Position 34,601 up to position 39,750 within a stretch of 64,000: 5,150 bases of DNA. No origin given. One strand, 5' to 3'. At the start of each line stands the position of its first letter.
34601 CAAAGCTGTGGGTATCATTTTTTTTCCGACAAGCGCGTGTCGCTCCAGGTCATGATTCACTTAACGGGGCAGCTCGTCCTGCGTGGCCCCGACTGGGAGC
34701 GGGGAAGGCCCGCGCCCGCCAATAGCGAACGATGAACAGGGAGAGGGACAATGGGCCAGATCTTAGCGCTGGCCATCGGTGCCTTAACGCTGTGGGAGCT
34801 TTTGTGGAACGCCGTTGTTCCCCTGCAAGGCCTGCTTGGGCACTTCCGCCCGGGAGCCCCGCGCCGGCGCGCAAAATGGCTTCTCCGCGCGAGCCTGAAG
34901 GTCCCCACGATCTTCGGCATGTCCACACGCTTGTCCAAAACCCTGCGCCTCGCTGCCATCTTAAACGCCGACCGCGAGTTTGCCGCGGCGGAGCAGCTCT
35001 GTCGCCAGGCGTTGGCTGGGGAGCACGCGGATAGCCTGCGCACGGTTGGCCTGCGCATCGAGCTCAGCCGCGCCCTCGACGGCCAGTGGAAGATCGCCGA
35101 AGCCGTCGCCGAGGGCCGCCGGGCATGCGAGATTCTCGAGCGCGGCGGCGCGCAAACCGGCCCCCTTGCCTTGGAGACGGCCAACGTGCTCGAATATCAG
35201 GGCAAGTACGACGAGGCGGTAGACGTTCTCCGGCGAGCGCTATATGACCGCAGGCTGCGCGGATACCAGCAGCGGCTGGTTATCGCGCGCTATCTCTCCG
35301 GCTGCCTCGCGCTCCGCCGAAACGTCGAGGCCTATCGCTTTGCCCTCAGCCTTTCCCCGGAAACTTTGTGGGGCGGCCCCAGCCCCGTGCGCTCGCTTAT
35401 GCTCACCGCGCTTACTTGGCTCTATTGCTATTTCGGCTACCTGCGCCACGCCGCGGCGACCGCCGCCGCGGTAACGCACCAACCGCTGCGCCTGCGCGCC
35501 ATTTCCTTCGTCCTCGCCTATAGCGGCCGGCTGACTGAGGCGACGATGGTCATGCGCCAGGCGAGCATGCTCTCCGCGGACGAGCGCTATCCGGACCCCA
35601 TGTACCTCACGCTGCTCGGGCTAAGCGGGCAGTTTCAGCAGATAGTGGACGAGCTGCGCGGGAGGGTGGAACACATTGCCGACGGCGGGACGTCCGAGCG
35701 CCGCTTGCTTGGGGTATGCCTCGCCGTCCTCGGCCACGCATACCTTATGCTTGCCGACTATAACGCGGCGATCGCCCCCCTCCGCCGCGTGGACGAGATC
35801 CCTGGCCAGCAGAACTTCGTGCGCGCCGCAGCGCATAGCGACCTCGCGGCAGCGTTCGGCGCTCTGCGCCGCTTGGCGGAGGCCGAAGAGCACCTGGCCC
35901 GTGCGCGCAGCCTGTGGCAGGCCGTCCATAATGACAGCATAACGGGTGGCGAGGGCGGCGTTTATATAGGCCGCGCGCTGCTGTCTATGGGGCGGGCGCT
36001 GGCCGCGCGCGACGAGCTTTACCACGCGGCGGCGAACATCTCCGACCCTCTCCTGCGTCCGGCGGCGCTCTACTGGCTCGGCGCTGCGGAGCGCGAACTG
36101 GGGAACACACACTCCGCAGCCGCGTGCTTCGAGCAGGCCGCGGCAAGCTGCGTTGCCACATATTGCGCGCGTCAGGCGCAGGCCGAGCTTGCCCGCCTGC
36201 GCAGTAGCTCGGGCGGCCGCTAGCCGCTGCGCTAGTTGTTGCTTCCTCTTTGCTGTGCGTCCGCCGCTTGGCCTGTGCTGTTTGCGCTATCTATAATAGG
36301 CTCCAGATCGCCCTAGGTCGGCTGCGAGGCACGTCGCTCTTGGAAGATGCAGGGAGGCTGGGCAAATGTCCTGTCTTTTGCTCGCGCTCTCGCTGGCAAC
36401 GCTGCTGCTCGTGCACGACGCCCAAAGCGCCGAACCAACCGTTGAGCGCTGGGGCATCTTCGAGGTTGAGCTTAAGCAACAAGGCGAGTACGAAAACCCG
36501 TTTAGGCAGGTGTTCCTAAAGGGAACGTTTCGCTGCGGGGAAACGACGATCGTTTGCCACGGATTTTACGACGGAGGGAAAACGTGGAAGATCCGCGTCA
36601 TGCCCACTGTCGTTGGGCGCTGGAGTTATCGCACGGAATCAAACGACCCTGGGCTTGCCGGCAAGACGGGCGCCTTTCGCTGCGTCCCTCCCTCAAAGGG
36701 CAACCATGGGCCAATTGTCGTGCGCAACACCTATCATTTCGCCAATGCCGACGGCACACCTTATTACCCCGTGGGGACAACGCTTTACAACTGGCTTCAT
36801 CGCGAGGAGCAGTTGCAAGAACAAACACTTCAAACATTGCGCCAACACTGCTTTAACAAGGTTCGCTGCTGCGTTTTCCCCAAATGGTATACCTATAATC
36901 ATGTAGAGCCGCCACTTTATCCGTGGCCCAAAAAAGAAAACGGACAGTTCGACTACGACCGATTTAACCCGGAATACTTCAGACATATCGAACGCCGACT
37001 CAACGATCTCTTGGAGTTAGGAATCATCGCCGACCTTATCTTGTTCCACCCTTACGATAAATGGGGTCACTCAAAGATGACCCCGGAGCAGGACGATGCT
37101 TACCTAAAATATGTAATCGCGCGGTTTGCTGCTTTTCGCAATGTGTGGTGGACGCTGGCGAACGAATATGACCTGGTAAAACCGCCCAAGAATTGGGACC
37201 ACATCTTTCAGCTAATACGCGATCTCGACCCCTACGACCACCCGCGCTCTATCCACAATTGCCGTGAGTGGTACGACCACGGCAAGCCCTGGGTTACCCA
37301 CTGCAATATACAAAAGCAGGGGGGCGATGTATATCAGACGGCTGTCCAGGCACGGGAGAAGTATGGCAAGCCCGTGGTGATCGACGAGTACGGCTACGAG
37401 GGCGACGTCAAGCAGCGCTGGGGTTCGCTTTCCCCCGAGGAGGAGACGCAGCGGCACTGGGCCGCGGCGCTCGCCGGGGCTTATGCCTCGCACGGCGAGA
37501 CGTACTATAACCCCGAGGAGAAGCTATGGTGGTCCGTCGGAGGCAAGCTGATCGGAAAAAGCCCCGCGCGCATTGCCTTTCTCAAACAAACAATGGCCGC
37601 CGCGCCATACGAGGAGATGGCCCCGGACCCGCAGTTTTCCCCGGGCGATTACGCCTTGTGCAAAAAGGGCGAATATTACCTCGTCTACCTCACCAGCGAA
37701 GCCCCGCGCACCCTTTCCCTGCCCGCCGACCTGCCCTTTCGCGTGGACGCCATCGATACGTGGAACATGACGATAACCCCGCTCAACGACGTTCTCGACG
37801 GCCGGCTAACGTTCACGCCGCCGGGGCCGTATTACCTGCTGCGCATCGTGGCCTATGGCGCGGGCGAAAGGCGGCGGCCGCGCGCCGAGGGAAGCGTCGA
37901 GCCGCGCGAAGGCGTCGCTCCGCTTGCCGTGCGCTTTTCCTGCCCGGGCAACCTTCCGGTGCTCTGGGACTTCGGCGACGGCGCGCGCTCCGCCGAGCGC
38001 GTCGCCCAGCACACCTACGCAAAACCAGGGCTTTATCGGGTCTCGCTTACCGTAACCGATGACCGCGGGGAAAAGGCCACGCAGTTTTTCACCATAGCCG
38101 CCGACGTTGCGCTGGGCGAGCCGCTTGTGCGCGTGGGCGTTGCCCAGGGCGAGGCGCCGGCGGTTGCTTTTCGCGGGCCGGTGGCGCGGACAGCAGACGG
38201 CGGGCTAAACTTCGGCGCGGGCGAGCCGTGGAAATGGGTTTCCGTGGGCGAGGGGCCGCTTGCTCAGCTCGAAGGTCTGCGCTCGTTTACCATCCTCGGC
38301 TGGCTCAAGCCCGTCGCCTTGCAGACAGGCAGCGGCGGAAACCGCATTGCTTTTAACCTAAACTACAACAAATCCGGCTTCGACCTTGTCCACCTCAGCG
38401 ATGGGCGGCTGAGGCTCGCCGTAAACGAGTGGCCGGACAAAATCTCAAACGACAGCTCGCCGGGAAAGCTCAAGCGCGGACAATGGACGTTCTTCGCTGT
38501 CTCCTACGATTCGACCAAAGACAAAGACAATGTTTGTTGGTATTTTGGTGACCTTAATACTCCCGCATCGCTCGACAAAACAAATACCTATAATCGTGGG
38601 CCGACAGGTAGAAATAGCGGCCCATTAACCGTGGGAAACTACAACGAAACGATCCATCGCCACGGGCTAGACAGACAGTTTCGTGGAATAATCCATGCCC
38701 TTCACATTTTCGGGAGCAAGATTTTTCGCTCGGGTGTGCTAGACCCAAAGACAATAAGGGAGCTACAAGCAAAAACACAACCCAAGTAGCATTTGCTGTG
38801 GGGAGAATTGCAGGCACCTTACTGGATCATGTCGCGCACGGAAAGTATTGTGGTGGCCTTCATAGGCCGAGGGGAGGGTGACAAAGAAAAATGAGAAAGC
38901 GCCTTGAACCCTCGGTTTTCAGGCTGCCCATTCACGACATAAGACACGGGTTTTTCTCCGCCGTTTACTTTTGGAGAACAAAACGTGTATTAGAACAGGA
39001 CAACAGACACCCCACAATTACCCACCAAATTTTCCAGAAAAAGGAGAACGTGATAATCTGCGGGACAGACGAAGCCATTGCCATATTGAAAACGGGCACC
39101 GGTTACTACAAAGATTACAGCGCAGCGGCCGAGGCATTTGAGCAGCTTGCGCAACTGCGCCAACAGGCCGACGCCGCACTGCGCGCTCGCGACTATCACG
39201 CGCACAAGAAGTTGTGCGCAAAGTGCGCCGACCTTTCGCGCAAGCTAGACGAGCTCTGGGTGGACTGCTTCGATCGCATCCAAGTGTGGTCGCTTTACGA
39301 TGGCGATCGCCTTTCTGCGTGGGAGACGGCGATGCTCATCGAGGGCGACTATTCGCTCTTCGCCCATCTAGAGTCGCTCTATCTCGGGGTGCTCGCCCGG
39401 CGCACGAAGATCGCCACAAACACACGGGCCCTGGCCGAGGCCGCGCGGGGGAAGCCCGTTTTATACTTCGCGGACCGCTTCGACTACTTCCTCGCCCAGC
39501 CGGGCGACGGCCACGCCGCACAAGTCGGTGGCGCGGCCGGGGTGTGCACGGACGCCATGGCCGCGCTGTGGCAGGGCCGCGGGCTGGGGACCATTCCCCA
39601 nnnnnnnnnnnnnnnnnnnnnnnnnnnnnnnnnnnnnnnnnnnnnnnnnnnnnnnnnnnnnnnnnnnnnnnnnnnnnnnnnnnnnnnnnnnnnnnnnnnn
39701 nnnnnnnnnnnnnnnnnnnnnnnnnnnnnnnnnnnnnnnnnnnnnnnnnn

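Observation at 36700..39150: Mosaic GC: two low-GC segments, one inside the GH140-like gene and one bridging its 3' end into the pncB 5' end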

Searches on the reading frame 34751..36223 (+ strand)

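Call 6: search_protein_families(library=pfam, proteins=[window:34751-36223:+], max_evalue=0.01)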
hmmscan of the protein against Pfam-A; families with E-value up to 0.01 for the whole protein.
window:34751-36223:+ (490 aa): 7 families
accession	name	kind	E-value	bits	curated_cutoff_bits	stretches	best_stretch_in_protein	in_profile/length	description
PF00515.34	TPR_1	-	3.2e-09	36.6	27.8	0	144-164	8-28/34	Tetratricopeptide repeat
PF13424.12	TPR_12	-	7.5e-09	36.1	30.1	0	144-181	10-50/77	Tetratricopeptide repeat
PF13374.12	TPR_10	-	7.9e-09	35.7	27.5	0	144-168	9-33/42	Tetratricopeptide repeat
PF13181.12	TPR_8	-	3.7e-05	24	25.7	0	439-463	3-27/34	Tetratricopeptide repeat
PF07719.23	TPR_2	-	0.00026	21.3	27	1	437-465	1-29/34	Tetratricopeptide repeat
PF13428.12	TPR_14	-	0.00062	20.7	23.5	0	141-164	5-28/44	Tetratricopeptide repeat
PF13174.12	TPR_6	-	0.00076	20.4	26.3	0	439-463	2-26/33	Tetratricopeptide repeat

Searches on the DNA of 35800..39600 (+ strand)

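Call 47: search_rna_families(source=window, start=35800, end=39600, threshold=evalue, max_evalue=1)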
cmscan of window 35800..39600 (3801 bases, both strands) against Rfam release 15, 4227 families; matches with E-value up to 1: 1.
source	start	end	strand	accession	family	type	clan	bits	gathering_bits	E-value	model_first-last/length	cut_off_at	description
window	39004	39100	-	RF01930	bxd_2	Gene; lncRNA;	-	25.2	80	0.011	1-91/91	no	Bithoraxoid conserved region 2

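Call 59: search_dna_similar(query=window:36456-39163:+, collection=plasmids, mode=distant, max_rows=8)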
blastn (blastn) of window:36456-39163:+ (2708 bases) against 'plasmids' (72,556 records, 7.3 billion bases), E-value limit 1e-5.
Records with a match: 6; places in all: 6; records where one place covers at least 80% of the query: 0.
Best place of each record, by identity: 60-80% 6.
By first word of the organism name: Rhizobium 5; Sinorhizobium 1.
By predicted mobility (MOB-suite, as given by PLSDB): non-mobilizable 5; conjugative 1.
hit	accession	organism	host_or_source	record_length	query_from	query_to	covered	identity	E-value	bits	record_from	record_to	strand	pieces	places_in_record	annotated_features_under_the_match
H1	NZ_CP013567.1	Rhizobium phaseoli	Phaseolus vulgaris,Whole ...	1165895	663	846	7%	68.3%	3e-6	63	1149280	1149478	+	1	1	record has no annotation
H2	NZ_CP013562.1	Rhizobium phaseoli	Phaseolus vulgaris,Whole ...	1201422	663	846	7%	68.3%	3e-6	63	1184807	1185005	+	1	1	record has no annotation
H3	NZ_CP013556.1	Rhizobium phaseoli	Phaseolus vulgaris,Whole ...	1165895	663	846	7%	68.3%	3e-6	63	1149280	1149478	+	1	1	record has no annotation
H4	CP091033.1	Sinorhizobium sp. B11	soybean,TY,soil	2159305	907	1077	6%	68.4%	3e-6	64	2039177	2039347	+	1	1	DUF5060 domain-containing protein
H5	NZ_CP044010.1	Rhizobium sp. BG6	Prosopis cineraria,pure bacterial ...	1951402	574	717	5%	70.8%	5e-9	72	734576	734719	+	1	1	none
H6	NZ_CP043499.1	Rhizobium grahamii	Prosopis cineraria,pure bacterial ...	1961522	574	717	5%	70.8%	5e-9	72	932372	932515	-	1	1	none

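Call 60: search_dna_similar(query=window:36456-39163:+, collection=phages, mode=distant, max_rows=8)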
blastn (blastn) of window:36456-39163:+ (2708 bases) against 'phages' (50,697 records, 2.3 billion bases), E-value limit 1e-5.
No match.
